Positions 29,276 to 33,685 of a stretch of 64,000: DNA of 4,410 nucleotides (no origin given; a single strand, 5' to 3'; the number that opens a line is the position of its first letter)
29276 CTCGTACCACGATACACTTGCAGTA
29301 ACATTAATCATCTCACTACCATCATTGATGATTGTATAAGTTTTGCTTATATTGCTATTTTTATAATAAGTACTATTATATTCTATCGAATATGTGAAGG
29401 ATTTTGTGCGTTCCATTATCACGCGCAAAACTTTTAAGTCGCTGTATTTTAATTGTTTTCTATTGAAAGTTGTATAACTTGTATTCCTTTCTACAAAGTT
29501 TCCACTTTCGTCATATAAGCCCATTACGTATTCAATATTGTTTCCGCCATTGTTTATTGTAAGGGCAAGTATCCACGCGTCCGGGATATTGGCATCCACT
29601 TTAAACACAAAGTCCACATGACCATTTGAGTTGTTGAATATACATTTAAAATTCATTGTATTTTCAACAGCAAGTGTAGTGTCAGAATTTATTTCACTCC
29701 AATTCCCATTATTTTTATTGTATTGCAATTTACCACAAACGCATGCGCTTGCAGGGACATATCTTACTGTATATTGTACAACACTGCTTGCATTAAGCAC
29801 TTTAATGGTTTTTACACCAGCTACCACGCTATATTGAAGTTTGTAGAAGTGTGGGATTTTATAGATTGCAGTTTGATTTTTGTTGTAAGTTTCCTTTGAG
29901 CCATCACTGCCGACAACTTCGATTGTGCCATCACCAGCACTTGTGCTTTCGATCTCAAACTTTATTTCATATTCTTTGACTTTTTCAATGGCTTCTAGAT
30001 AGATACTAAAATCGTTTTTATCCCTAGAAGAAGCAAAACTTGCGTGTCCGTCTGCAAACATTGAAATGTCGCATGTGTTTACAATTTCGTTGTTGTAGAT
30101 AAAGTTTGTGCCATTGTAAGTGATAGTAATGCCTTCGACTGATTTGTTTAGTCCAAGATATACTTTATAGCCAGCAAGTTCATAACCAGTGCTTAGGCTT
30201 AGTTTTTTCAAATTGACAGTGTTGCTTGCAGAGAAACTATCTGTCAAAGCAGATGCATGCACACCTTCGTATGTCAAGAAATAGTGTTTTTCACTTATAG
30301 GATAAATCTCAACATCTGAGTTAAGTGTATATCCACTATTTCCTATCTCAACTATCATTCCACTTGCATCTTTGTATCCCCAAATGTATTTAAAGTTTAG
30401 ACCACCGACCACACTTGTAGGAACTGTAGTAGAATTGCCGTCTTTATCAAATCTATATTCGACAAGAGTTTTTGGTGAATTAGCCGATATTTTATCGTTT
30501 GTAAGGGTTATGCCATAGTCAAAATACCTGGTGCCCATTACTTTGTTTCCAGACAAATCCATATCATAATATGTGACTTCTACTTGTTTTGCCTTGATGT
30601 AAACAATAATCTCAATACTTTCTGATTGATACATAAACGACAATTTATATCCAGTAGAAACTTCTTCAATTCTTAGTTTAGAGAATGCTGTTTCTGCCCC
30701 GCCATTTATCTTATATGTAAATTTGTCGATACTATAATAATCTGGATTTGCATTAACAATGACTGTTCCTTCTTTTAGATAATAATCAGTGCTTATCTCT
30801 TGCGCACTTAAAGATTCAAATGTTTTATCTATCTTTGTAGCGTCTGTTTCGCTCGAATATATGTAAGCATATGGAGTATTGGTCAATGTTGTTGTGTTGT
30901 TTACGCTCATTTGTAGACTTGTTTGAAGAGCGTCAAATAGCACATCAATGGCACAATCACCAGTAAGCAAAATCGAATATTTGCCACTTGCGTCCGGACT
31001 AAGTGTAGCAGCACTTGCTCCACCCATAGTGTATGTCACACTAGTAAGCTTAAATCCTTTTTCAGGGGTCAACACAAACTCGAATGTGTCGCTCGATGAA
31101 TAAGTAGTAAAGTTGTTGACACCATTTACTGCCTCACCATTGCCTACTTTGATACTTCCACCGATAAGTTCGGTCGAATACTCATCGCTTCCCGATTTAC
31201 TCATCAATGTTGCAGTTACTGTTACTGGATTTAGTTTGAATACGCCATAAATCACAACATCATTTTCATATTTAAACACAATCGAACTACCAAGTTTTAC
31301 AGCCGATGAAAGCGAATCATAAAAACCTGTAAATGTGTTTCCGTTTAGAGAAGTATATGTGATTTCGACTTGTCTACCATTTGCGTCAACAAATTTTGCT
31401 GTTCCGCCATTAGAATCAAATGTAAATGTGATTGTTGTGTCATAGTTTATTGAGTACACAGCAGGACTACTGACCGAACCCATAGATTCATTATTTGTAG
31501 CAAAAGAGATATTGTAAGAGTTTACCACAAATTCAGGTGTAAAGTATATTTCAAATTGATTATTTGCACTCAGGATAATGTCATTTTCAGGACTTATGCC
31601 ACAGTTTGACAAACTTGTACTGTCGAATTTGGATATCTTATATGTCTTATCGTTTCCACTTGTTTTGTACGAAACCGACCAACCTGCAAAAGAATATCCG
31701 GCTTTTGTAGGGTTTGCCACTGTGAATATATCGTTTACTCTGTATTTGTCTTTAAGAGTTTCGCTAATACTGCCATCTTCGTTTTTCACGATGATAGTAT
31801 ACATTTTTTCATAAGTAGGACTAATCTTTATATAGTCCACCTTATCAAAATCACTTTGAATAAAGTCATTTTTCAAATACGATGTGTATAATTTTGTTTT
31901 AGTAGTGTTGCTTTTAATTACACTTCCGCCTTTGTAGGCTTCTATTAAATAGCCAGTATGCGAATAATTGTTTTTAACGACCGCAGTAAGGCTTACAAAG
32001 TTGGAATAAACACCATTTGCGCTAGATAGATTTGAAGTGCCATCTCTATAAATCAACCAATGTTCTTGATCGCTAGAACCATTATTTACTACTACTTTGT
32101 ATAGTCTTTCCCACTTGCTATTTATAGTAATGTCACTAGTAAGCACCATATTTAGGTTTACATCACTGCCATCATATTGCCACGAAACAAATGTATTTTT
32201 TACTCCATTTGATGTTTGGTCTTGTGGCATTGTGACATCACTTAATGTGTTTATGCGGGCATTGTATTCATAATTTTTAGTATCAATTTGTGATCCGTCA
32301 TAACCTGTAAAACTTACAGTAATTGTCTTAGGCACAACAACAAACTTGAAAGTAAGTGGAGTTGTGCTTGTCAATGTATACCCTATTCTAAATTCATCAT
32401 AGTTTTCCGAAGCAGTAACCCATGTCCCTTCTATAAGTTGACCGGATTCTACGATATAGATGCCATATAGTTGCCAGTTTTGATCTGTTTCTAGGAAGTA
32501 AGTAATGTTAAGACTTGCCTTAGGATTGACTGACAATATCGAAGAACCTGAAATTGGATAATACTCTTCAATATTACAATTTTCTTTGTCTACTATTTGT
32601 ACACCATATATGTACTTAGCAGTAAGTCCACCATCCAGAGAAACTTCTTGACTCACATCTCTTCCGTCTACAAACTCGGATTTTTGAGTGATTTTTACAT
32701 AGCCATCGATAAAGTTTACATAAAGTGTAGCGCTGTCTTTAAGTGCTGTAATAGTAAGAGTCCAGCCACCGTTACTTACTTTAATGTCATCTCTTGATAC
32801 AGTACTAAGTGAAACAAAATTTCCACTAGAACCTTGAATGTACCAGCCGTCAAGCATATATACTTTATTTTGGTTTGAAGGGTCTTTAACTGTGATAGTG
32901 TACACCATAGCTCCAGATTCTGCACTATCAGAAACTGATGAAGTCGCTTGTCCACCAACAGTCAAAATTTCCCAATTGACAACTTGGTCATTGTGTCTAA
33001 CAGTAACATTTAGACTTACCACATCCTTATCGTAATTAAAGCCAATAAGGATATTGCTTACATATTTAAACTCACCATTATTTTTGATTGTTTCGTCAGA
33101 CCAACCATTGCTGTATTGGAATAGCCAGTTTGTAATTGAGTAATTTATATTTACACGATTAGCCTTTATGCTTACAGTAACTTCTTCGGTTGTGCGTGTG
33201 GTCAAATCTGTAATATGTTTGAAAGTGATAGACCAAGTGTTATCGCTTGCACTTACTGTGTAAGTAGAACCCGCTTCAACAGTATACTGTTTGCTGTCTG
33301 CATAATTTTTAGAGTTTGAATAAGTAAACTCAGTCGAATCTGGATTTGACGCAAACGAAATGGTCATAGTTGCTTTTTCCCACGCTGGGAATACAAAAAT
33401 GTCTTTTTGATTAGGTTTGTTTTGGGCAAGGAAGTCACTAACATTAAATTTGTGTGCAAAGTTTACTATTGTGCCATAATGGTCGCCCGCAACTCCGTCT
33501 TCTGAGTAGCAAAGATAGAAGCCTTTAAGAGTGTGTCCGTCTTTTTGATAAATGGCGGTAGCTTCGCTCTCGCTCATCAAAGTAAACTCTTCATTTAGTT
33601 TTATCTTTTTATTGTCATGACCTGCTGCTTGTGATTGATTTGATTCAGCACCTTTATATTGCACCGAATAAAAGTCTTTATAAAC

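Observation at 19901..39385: A single 19.5-kb ORF encodes a 6,494-aa membrane-anchored repeat protein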

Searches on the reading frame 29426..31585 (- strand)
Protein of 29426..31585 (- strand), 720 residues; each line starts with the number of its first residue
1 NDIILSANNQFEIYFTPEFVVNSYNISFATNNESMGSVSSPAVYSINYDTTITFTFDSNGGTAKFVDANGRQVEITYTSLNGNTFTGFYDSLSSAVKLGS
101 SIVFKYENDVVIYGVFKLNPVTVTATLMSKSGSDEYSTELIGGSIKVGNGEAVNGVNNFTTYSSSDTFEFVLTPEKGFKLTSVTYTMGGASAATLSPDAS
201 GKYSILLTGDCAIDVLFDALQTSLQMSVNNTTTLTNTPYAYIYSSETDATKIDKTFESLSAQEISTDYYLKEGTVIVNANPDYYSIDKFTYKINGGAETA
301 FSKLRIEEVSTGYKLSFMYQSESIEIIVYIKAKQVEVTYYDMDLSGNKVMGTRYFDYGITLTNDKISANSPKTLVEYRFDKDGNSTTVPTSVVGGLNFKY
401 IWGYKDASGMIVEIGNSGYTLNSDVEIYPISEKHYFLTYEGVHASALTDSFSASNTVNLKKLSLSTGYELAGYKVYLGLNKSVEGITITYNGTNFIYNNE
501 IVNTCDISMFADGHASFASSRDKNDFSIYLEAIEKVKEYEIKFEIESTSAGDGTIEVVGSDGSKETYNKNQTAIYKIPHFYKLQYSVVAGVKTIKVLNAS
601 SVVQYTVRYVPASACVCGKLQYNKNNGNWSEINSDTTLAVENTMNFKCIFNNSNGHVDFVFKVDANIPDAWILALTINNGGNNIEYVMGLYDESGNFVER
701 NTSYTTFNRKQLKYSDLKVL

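Call 6: search_protein_families(library=pfam, proteins=[window:29426-31585:-], max_evalue=1)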
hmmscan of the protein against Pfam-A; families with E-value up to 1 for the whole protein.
window:29426-31585:- (720 aa): 2 families
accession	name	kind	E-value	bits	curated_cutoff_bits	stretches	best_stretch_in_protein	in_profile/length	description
PF07202.18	Tcp10_C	-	0.18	11.9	36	1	546-566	5-25/35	T-complex protein 10 C-terminus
PF23623.1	GBD_IRG7_N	-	0.7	10.5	27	0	655-718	11-70/95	IRG7 N-terminal galactose binding domain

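Call 7: search_protein_families(library=ncbifam, proteins=[window:29426-31585:-], max_evalue=1)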
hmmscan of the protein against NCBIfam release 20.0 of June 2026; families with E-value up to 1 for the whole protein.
window:29426-31585:- (720 aa): 1 family
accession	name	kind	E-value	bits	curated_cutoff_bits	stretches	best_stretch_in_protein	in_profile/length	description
TIGR02178.1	yeiP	equivalog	0.033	14.3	264.05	1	270-343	5-78/186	elongation factor P-like protein YeiP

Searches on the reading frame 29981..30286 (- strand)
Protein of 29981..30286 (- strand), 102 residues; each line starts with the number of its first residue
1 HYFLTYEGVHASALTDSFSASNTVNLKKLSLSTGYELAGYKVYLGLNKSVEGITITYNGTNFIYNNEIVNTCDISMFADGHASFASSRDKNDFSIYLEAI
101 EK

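Call 89: predict_structure(alignment_id=A3)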
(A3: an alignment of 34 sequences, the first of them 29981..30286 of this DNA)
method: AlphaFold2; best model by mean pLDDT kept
length: 102 residues; sequences in the alignment: 34
mean_pLDDT: 65.9   pTM: 0.51
mean pLDDT of the five models: 65.9, 65.7, 65.4, 60.1, 56.1
residues with pLDDT >= 90: 0; 70-90: 48; 50-70: 38; < 50: 16
segments of 3 or more residues with pLDDT < 50: 88-102
pLDDT, mean of each block of 10 residues (from residue 1): 65 71 67 74 69 73 80 71 55 39 32
secondary structure, 60 per line:
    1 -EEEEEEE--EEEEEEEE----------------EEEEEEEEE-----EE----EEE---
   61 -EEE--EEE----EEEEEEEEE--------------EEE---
elements in order: E2-8 E11-18 E35-43 E55-57 E62-64 E67-69 E74-82 E97-99

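Call 92: fold_search(model_id=the predicted structure, library=pdb)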
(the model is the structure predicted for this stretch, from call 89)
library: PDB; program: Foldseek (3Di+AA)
matches with E <= 10: 260; with E <= 0.001: 0
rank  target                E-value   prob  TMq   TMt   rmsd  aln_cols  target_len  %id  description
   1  2y5p_D                7.4e-02  0.97  0.46  0.62   6.3        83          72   19  B-repeat of Listeria monocytogenes InlB (internalin B) (released 2011-02-23)
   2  9qr4_A                1.6e-01  0.92  0.46  0.15   5.5        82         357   18  InlB392_T336Y: T336Y variant of Listeria monocytogenes InlB (internalin B) residues 36-392 (released 2025-12-03)
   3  9qr4_C                2.4e-01  0.87  0.46  0.15   5.2        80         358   18  InlB392_T336Y: T336Y variant of Listeria monocytogenes InlB (internalin B) residues 36-392 (released 2025-12-03)
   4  9qr5                  2.8e-01  0.87  0.47  0.15   5.5        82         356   18  InlB392_V333E: V333E variant of Listeria monocytogenes InlB (internalin B) residues 36-392 (released 2025-11-26)
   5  6gf1_A                1.4e+00  0.10  0.27  0.34   8.8       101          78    6  The structure of the ubiquitin-like modifier FAT10 reveals a novel targeting mechanism for degradation by the 26S prot (released 2018-08-29)
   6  3nob_C                1.6e+00  0.13  0.32  0.40   5.8        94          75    7  Structure of K11-linked di-ubiquitin (released 2010-08-11)
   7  3r3m_A                1.6e+00  0.09  0.29  0.34   9.0        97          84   13  Crystal structure of the FAF1 UBX domain (released 2011-06-22)
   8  5c7m_B                1.6e+00  0.08  0.25  0.31   7.9        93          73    6  CRYSTAL STRUCTURE OF E3 LIGASE ITCH WITH A UB VARIANT (released 2016-03-16)
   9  7pyv_C                1.6e+00  0.04  0.23  0.17  19.7       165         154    7  Crystal structure of human UBA6 in complex with the ubiquitin-like modifier FAT10 (released 2022-08-24)
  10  3qq8_B                1.8e+00  0.14  0.35  0.42   5.7        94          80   14  Crystal structure of p97-N in complex with FAF1-UBX (released 2011-06-22)
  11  3qx1_B                1.8e+00  0.09  0.29  0.36   8.5        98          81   12  Crystal structure of FAF1 UBX domain (released 2012-05-09)
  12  2lxc_MODEL_1_A        1.8e+00  0.07  0.27  0.31   7.6       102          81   10  Solution structure of the complex between the Sgt2 homodimerization domain and the Get5 UBL domain (released 2012-11-21)
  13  7l97_B                2.1e+00  0.08  0.28  0.35   7.4       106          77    7  Crystal structure of STAMBPL1 in complex with an engineered binder (released 2021-08-25)
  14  4bkg                  2.1e+00  0.08  0.27  0.33   8.0        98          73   10  crystal structure of human diSUMO-2 (released 2013-11-06)
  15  5ibk_F                2.1e+00  0.07  0.25  0.31   7.4        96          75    4  Skp1-F-box in complex with a ubiquitin variant (released 2016-03-30)
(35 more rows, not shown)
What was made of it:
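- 29981..39286 (-): Array of about 32 divergent InlB-B-repeat / Flg_new-type modules (aa 34-3135), the proposed stalk. AlphaFold2 model of module 32 and Foldseek search, whose top four hits are the InlB B-repeat (calls 89, 92).
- On Flg_new / Listeria-Bacteroides repeat (PF09479, TIGR02543): However, the E-value is 0.07, and the alignment used contained genuine Flg_new modules (calls 89, 92).
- A model of module 32 (pLDDT 66) has the InlB B-repeat as its four best PDB matches, with probability 0.97 (calls 89, 92). The module-32 model was built with an alignment that contained genuine Flg_new modules, and its Foldseek E-value is weak at 0.07 (call 92).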

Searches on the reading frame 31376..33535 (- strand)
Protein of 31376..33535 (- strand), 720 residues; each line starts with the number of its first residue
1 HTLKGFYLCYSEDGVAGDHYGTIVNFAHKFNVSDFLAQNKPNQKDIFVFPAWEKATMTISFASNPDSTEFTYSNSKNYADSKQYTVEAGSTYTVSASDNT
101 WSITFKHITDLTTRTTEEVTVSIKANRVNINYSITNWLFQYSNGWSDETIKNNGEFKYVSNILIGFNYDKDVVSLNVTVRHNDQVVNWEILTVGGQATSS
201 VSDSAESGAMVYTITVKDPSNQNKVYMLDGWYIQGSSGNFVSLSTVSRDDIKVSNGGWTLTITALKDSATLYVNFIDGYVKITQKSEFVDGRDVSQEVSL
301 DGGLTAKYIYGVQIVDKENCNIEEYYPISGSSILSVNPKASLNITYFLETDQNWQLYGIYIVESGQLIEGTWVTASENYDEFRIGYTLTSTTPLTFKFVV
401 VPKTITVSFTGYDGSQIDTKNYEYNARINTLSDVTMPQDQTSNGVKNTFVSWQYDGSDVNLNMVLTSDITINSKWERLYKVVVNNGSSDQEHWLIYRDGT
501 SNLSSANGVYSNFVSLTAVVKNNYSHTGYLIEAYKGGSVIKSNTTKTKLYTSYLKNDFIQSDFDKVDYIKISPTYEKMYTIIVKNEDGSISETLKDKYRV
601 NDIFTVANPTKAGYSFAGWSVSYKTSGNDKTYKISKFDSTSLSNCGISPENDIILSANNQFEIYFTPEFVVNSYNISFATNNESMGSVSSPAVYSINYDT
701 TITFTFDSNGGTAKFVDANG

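Call 6: search_protein_families(library=pfam, proteins=[window:31376-33535:-], max_evalue=1)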
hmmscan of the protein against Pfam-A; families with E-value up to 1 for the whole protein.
window:31376-33535:- (720 aa): 2 families
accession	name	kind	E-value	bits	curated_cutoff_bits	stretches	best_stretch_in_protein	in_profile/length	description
PF09479.16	Flg_new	-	0.00022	21.7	27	1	579-622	1-41/65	Listeria-Bacteroides repeat domain (List_Bact_rpt)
PF14344.12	DUF4397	-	0.075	14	30.6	1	70-115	46-97/119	Domain of unknown function (DUF4397)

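Call 7: search_protein_families(library=ncbifam, proteins=[window:31376-33535:-], max_evalue=1)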
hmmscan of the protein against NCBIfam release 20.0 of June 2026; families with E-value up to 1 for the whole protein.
window:31376-33535:- (720 aa): 2 families
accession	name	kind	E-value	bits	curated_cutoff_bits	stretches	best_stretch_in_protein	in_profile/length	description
TIGR02543.1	List_Bact_rpt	repeat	0.01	16.2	20.95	1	609-628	1-21/44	TIGR02543 family repeat protein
NF033617.1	RND_permease_2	subfamily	0.032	12.2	1250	1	209-291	743-823/1009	multidrug efflux RND transporter permease subunit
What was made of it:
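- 29981..39286 (-): Pfam and NCBIfam hits (calls 6, 7).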
